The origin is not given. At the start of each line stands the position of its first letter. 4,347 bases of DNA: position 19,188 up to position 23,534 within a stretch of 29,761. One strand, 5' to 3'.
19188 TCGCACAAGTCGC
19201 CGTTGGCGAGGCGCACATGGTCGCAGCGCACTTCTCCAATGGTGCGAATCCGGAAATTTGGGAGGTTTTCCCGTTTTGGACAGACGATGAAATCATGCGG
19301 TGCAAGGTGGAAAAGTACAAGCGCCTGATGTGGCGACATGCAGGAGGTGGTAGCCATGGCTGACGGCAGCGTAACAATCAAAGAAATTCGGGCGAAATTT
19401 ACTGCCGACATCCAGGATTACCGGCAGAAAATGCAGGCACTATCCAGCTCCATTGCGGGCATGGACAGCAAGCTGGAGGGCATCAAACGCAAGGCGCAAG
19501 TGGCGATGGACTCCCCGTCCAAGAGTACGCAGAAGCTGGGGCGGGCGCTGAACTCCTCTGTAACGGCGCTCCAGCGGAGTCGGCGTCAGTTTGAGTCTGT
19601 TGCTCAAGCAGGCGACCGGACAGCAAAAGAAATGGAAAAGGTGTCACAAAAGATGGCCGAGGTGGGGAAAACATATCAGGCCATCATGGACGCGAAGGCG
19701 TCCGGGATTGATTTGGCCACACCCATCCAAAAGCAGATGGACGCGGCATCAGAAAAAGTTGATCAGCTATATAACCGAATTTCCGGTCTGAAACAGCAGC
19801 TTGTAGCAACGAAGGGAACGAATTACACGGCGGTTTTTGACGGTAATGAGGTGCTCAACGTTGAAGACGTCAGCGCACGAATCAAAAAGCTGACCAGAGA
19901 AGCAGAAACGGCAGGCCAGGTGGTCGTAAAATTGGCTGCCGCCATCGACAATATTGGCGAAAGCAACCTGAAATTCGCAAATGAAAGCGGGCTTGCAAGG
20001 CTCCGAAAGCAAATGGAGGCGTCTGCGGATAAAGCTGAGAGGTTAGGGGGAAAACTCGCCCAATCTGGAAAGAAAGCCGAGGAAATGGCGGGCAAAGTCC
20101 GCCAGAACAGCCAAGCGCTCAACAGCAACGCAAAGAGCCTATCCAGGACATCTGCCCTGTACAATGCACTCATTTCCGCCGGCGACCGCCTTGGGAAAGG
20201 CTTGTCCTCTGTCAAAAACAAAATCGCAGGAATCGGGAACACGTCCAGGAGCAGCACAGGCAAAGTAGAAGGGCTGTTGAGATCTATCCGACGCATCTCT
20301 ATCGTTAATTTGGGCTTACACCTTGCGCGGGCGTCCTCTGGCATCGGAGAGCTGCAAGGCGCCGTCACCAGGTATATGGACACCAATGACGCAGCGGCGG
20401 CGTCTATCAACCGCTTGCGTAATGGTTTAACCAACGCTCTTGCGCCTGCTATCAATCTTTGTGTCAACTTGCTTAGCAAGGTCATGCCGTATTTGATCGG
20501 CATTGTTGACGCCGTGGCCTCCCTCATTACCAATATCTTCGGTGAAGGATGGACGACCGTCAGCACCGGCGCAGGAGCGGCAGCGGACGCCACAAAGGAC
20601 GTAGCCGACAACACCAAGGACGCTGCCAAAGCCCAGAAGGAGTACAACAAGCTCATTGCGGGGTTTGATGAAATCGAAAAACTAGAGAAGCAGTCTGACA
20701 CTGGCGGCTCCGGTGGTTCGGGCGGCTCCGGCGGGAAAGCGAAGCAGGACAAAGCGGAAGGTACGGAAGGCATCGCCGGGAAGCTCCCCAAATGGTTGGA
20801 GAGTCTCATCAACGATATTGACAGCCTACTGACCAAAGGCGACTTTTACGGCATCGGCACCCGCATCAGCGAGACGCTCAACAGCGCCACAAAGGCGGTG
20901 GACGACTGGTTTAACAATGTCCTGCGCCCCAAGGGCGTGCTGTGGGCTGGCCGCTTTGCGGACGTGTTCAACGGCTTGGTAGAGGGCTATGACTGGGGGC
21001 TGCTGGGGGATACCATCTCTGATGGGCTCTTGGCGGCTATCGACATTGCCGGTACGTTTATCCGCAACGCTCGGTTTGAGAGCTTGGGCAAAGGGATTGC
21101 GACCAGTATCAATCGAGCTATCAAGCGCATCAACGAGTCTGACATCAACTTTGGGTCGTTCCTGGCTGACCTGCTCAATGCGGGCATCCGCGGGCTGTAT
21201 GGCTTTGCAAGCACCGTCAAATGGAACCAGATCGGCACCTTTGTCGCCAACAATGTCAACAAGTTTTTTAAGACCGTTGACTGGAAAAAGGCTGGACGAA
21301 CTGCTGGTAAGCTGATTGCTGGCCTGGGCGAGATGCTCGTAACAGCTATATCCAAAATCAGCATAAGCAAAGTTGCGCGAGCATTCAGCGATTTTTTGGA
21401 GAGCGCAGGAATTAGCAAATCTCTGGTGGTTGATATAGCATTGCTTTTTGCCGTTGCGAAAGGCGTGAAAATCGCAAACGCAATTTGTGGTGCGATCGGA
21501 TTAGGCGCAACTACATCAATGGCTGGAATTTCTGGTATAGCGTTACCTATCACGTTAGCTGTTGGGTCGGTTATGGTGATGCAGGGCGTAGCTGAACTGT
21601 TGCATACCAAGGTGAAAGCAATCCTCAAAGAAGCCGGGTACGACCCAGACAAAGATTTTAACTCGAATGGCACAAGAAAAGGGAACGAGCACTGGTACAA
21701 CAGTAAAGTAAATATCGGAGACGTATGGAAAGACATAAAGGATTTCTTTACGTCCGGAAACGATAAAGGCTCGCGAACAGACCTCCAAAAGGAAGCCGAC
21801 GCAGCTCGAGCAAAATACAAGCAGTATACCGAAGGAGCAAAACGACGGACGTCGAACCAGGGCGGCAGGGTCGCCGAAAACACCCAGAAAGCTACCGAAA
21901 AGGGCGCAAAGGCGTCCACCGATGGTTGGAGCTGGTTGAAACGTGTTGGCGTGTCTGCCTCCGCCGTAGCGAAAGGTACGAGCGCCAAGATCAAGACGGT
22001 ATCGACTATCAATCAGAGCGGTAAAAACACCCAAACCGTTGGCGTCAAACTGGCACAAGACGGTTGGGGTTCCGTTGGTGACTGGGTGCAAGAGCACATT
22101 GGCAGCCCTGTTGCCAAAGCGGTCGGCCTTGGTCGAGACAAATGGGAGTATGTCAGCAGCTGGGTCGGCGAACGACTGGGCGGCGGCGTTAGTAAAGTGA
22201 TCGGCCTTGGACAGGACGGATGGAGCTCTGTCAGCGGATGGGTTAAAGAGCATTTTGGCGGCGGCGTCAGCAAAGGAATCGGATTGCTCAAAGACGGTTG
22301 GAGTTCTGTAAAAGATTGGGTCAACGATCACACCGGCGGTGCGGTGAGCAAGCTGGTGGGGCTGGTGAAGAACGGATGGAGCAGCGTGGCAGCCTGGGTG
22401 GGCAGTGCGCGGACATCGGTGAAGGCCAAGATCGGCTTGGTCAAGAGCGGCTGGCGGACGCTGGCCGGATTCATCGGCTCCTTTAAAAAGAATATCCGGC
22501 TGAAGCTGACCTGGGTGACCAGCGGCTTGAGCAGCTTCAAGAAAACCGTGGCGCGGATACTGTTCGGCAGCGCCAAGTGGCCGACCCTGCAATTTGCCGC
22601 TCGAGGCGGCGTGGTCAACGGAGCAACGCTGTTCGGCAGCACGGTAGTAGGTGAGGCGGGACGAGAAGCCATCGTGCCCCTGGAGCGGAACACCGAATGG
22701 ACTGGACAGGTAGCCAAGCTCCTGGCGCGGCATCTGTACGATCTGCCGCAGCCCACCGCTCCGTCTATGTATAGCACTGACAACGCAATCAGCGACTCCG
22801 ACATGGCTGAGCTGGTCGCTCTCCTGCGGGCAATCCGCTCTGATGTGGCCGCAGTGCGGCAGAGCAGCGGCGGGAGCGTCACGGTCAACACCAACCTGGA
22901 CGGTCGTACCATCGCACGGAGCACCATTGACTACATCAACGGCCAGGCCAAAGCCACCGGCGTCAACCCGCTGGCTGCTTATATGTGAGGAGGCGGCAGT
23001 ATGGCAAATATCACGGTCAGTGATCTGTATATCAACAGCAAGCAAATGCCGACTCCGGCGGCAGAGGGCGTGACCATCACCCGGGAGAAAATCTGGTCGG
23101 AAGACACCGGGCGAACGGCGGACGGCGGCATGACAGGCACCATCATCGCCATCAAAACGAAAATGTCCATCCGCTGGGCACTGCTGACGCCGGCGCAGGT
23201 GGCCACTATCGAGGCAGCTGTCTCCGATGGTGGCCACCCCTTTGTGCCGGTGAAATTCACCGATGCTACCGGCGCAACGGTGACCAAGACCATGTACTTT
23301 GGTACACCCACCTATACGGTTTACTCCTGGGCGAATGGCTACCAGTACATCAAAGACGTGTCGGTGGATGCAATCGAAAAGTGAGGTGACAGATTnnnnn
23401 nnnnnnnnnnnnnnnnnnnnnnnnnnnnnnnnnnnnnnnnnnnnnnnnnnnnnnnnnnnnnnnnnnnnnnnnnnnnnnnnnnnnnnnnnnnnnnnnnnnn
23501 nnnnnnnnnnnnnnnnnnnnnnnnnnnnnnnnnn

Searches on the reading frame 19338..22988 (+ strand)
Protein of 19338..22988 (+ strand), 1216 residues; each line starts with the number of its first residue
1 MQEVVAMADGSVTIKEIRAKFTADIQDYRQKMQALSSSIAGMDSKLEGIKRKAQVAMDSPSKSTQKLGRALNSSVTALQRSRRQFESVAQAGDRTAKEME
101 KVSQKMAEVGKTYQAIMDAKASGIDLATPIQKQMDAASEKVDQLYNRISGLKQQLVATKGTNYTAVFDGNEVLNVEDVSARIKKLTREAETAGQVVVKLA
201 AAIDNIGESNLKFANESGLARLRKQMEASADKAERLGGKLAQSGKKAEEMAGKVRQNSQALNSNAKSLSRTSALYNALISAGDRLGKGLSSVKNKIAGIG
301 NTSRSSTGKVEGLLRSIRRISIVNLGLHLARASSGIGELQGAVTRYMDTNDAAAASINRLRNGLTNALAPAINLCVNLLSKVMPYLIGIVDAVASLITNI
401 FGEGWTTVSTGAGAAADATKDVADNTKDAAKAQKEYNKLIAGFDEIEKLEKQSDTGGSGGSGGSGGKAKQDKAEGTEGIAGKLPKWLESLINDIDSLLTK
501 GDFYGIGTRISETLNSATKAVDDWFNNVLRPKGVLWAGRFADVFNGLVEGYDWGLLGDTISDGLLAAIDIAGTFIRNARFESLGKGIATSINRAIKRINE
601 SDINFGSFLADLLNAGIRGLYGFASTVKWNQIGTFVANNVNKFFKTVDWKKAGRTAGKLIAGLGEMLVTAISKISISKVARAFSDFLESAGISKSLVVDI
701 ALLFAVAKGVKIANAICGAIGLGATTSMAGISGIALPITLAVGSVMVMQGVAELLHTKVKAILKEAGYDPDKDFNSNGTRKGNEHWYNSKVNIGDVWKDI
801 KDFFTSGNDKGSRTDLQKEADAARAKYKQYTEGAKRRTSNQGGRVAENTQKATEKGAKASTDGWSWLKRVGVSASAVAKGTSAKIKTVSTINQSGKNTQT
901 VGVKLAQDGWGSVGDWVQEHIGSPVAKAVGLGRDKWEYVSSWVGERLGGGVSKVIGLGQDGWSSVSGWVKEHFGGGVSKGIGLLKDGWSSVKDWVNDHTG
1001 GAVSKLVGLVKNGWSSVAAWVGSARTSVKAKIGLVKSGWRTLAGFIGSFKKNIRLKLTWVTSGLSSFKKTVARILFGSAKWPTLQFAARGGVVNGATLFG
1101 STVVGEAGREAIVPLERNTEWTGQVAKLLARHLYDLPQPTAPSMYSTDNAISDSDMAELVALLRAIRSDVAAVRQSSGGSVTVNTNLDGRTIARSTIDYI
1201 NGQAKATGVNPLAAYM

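Call 22: search_protein_families(library=pfam, proteins=[window:19338-22988:+], max_evalue=0.01)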
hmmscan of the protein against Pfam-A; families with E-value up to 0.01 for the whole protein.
window:19338-22988:+ (1216 aa): 1 family
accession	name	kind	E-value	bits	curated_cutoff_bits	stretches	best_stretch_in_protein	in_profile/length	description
PF20859.2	RHA1_ro05818_N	-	0.0086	16.5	27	0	77-109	13-45/58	Hypothetical protein RHA1_ro05818, N-terminal helical domain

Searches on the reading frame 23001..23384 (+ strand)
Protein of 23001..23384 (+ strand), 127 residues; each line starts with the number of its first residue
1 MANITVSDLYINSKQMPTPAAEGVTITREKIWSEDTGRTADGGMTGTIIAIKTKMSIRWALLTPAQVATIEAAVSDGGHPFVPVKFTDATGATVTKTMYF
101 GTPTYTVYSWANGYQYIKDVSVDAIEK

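Call 96: search_protein_families(library=pfam, proteins=[window:23001-23384:+], max_evalue=0.01)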
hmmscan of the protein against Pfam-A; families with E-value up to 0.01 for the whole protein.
window:23001-23384:+ (127 aa): 1 family
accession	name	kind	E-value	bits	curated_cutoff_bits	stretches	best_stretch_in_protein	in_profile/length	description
PF20458.3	DUF6711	-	0.003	18.3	27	1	20-126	21-133/134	Family of unknown function (DUF6711)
